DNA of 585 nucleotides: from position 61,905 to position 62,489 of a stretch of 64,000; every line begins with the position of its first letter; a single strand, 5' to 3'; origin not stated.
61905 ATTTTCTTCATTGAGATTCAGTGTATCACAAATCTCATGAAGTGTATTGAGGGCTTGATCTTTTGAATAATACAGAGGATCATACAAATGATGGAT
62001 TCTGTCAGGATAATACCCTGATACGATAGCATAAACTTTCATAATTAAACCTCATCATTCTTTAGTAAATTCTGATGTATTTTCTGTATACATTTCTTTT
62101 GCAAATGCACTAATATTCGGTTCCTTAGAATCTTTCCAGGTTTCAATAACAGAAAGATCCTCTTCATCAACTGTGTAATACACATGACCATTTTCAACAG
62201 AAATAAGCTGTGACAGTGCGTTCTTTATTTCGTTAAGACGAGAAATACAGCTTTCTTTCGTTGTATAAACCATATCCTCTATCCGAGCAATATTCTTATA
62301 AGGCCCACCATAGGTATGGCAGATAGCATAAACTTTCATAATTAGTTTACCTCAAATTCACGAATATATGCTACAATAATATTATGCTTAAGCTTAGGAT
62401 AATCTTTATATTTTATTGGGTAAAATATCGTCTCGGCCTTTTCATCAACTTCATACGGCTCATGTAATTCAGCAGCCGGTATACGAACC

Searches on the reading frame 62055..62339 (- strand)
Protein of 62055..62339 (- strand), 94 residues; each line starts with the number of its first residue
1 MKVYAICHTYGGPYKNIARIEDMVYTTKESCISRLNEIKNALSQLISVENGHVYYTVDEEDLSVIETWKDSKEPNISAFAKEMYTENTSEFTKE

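Call 61: find_encoding_contigs(protein=window:62055-62339:-, flank=10000, max_places=2)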
Protein window:62055-62339:- (94 aa): 15 contigs read that carry it; 2 places shown.
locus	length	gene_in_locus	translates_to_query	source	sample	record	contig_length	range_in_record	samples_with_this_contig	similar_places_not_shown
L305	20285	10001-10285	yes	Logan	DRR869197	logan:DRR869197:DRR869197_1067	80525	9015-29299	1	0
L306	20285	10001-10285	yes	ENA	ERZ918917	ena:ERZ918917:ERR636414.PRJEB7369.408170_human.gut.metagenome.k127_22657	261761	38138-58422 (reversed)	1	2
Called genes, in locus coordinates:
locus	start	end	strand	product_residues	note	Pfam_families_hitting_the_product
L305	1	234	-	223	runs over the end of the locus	-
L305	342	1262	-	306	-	-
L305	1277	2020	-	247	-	-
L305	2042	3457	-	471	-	-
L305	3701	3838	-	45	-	PF09693:Phage_XkdX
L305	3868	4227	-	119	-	-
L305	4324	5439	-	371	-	PF13964:Beta-prop_Calicin (faint), PF01344:Kelch_1 (faint), PF13415:Beta-prop_FBX42 (faint), PF25210:Kelch_FKB95 (faint), PF24681:Kelch_KLHDC2_KLHL20_DRC7 (weak)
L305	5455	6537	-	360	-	-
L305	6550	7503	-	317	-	PF22337:Phage_fiber_rpt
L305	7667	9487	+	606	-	PF22337:Phage_fiber_rpt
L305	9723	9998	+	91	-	-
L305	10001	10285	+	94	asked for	-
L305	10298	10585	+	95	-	-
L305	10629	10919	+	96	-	-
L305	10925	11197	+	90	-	-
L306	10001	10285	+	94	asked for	-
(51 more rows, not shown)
